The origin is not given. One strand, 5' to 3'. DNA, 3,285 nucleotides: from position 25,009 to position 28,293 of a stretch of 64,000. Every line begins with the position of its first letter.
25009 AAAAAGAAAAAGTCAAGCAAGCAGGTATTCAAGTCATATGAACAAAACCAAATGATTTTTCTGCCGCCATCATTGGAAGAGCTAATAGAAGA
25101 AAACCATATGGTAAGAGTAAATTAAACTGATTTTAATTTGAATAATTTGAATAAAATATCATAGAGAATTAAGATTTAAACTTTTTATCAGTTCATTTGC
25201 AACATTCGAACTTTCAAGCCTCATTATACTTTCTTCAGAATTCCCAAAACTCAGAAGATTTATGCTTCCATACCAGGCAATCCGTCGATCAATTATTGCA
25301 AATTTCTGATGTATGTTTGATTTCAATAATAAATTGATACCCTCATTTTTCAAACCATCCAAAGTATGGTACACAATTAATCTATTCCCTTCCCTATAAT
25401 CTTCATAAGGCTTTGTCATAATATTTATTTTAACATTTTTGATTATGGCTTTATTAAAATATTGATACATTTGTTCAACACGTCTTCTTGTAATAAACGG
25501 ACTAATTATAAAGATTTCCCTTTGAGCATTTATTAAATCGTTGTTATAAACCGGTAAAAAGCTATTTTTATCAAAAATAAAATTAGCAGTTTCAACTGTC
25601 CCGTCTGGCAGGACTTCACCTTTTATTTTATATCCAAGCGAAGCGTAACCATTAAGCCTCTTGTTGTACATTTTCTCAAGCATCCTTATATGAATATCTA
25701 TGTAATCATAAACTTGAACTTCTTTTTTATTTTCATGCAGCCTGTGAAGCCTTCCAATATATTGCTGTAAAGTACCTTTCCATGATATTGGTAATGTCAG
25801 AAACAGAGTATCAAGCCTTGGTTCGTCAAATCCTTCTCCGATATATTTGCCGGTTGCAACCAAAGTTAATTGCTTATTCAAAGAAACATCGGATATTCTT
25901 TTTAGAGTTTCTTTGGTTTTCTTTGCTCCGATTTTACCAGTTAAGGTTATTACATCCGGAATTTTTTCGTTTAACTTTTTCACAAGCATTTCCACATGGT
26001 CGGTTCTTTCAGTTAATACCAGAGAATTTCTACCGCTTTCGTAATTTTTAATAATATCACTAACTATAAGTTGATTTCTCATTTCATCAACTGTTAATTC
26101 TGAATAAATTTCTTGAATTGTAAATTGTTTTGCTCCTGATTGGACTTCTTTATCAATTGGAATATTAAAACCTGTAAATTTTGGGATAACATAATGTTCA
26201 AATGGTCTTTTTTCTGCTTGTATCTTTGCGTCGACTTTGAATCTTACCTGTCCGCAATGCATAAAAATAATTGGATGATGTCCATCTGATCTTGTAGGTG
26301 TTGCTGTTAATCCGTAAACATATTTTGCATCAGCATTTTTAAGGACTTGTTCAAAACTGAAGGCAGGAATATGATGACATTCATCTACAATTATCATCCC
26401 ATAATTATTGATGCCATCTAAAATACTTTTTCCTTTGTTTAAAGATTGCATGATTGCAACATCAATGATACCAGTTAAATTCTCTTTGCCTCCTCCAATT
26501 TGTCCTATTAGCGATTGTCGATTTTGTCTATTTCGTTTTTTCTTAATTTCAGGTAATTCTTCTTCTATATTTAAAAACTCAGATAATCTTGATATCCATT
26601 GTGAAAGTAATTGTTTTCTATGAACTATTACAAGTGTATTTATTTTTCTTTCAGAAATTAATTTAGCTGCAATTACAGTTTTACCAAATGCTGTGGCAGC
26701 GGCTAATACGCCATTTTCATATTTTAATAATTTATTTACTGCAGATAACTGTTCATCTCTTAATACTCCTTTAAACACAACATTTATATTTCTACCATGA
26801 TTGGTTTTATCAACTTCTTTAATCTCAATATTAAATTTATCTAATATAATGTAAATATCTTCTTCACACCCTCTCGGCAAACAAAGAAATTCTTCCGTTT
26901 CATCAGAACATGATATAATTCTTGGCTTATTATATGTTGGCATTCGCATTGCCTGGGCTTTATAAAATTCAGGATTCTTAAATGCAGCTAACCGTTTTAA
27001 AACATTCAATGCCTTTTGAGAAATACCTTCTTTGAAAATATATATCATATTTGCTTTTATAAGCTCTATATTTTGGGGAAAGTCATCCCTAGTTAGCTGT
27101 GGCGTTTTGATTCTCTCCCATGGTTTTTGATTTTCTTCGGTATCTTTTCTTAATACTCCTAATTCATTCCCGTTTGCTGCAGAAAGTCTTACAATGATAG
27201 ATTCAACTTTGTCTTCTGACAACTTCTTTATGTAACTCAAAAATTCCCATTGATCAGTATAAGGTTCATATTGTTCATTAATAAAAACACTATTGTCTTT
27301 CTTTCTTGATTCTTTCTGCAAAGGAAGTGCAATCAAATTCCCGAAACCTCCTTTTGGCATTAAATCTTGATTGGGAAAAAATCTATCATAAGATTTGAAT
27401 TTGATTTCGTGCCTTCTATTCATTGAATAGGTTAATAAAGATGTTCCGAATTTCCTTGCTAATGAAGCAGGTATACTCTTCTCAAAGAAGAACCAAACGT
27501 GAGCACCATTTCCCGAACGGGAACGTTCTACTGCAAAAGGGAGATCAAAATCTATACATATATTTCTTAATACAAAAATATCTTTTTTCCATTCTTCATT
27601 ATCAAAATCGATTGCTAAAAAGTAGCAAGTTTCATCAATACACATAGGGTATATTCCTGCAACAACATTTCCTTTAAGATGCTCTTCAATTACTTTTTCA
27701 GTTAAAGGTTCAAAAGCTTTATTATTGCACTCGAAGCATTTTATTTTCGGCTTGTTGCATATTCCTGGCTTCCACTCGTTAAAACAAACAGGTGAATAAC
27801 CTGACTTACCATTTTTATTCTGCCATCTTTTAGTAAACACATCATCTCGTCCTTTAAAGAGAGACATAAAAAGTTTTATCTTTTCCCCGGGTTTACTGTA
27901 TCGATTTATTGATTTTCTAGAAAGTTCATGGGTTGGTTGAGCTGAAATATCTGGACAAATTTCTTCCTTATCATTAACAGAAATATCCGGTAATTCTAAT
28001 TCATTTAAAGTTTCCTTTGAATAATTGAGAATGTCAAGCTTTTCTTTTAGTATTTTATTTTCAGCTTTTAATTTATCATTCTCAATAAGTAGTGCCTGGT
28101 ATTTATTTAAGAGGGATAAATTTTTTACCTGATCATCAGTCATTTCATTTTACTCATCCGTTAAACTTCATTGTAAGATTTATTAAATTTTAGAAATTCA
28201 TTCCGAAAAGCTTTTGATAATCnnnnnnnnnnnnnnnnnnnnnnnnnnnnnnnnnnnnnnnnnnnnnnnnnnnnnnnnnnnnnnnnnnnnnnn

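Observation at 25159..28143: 994-aa single-gene conflict system: Zn-ribbon + archaeo-eukaryotic primase + DExH helicase + PLD nuclease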

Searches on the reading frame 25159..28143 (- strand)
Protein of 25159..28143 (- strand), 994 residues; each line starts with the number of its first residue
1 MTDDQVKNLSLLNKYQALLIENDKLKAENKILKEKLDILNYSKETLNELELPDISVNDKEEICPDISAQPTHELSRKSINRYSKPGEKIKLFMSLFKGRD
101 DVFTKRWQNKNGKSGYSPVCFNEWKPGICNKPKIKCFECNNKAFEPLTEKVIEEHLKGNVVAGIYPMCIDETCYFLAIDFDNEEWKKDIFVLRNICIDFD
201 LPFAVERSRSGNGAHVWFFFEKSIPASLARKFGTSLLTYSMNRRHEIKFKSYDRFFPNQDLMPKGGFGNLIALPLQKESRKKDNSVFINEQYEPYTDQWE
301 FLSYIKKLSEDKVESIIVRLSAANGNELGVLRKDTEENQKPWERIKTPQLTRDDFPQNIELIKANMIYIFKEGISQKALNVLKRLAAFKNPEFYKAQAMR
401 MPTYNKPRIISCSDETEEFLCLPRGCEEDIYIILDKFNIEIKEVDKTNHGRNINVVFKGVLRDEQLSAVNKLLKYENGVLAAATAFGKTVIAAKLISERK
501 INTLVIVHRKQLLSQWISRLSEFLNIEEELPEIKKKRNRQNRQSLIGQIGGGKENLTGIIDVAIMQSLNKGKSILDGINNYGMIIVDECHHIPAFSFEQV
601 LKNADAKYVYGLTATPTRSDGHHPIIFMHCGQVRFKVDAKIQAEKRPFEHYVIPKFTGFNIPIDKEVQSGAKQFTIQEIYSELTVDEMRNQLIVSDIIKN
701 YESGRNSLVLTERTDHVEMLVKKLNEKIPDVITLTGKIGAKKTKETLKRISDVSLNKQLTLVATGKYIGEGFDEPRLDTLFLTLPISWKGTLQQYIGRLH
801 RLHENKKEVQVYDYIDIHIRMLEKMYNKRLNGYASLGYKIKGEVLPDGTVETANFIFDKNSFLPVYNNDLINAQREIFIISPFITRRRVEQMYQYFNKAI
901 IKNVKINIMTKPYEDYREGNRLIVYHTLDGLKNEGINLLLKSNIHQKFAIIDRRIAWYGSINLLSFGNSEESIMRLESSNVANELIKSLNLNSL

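Call 4: search_protein_families(library=pfam, proteins=[window:25159-28143:-], max_evalue=0.1)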
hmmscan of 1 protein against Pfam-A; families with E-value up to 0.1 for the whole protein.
window:25159-28143:- (994 aa): 9 families
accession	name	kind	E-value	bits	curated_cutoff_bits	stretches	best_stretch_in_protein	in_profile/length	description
PF22548.2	AEP-TOTE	-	5.7e-105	350.4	27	1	87-315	1-229/230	TOTE conflict system, Archaeo-Eukaryotic Primase domain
PF04851.21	ResIII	-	1.8e-25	90.2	22.5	1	460-618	3-164/164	Type III restriction enzyme, res subunit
PF00270.35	DEAD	-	6.1e-12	46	26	1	464-618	3-162/167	DEAD/DEAH box helicase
PF13091.12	PLDc_2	-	2.4e-11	44.1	27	1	870-988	5-127/132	PLD-like domain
PF00271.37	Helicase_C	-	6.6e-06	26.8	23.5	1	695-802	7-109/110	Helicase conserved C-terminal domain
PF18766.7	SWI2_SNF2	-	0.00015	22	26.7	1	482-619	25-158/221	SWI2/SNF2 ATPase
PF22679.2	T1R_D3-like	-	0.0044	17.9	27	1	672-809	31-150/158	Type I restriction enzyme subunit R domain 3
PF00614.28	PLDc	-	0.05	14.1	21.9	0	945-963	6-24/28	Phospholipase D Active site motif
PF20955.3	Caud_bapl16_4th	-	0.052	14.2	27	0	853-887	20-54/72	Phage tail base-plate attachment protein C-terminal barrel domain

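Call 5: search_protein_families(library=ncbifam, proteins=[window:25159-28143:-], max_evalue=0.1)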
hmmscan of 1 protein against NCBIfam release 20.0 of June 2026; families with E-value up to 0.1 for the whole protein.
window:25159-28143:- (994 aa): 10 families
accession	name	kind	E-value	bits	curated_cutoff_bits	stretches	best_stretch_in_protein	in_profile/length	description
NF040561.1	PrimPol_Msp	equivalog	3.6e-30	105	200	2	146-324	158-349/515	CRISPR-associated primase-polymerase type A1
TIGR04095.1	dnd_restrict_1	equivalog_domain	6.3e-16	58.4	600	1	461-618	9-170/451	DNA phosphorothioation system restriction enzyme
NF045503.1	repair_heli_XPB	equivalog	1.6e-14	53.4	610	1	460-745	183-454/548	DNA repair helicase XPB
NF053632.1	heli_RadD_YejH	equivalog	1.8e-13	49.7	720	1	461-817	3-357/573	DNA repair helicase RadD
TIGR00603.1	rad25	subfamily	1.1e-05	23.9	328.7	1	431-621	231-418/734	DNA repair helicase rad25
NF003673.1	PRK05298.1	equivalog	0.00063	18.2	743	1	475-524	29-78/653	excinuclease ABC subunit UvrB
TIGR00631.1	uvrb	equivalog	0.001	17.4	750.1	1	476-524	30-78/658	excinuclease ABC subunit UvrB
NF042913.1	CyRepA1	equivalog_domain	0.0057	15.6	200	1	484-537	11-66/595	plasmid replication protein, CyRepA1 family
NF008729.0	PRK11747.1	equivalog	0.028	12.9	598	0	565-605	231-271/703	ATP-dependent DNA helicase DinG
NF008394.0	PRK11192.1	equivalog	0.054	12.3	507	0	689-764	233-304/441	ATP-dependent RNA helicase SrmB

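Call 6: search_protein_families(library=padloc, proteins=[window:25159-28143:-], max_evalue=0.1)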
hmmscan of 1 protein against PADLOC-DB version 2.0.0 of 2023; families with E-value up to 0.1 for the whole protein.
window:25159-28143:- (994 aa): 14 families
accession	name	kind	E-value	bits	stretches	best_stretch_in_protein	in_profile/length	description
PDLC01465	PrimPol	-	1.6e-93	311.3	1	86-379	20-274/276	"CAS-I,CAS-II,CAS-III,CAS-IV,CAS-V,CAS-VI; associated"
PDLC01101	PrimPol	-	1.8e-29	100.8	2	145-320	162-335/490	adaptation polymerase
PDLC02707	PbeA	-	1e-23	81.8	2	454-619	252-416/672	PbeA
PDLC02704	PbeA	-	4.3e-18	63.1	1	438-619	232-421/682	PbeA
PDLC03659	mREase_IV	-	8.9e-14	48.3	1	464-819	228-570/945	Type IV methyl-directed restriction enzyme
PDLC03924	MkoC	-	2.2e-13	47.3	1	867-983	998-1117/1136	-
PDLC02706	PbeA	-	1.6e-10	38.2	1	453-619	262-434/722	PbeA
PDLC02703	PbeA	-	1.6e-08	31.6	1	465-620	251-408/626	PbeA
PDLC03922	MkoB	-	2e-08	31.9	1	860-987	310-440/610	-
PDLC00201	HamB2|HamB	-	4.2e-06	23.4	1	458-507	101-150/721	DEAD-box helicase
PDLC00180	HamB1|HamB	-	7.4e-06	22.8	1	459-507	99-147/709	DEAD-box helicase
PDLC02614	DrmC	-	7.3e-05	20.6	1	869-964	29-121/153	DrmC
PDLC02865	DpdF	-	0.0093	11.5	1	695-818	969-1086/1499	DpdF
PDLC00939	Cas3g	-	0.014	11.5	1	698-747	276-325/864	"CRISPR-associated helicase Cas3, subtype Dpsyc"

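Call 13: search_solved_structures(query=window:25159-28143:-, max_evalue=0.01)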
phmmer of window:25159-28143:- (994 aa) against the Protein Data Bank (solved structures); distinct sequences matched with E-value up to 0.01: 11.
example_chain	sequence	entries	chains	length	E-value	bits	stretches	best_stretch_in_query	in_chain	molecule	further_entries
6p4f_A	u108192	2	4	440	1.9e-17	65.8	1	458-640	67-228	DNA-dependent ATPase XPBII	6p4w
5tnu_A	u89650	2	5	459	2.9e-17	65.2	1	458-640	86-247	DNA-dependent ATPase XPBII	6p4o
6p66_A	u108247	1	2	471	5.8e-11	44.3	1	461-636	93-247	DNA repair protein RAD25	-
2fwr_A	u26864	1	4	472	5.8e-11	44.3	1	461-636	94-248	DNA repair protein RAD25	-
2fz4_A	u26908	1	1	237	1.3e-09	39.9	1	461-625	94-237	DNA repair protein RAD25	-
7nqd_A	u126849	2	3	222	3.2e-08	35.3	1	145-314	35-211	TPR_REGION domain-containing protein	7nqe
7nqf_A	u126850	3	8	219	4.3e-08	34.8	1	145-313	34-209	TPR_REGION domain-containing protein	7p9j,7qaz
2oca_A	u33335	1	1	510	4.1e-05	25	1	572-841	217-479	ATP-dependent DNA helicase uvsW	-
6jde_B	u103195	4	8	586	0.00014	23.2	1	478-815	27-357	Putative DNA repair helicase RadD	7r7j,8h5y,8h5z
5fmf_1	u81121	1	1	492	0.00021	22.6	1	421-621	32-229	DNA REPAIR HELICASE RAD25, SSL2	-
5sva_Z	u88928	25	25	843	0.00059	21.2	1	421-621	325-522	DNA repair helicase RAD25 | General transcription and DNA repair factor IIH helicase subunit XPB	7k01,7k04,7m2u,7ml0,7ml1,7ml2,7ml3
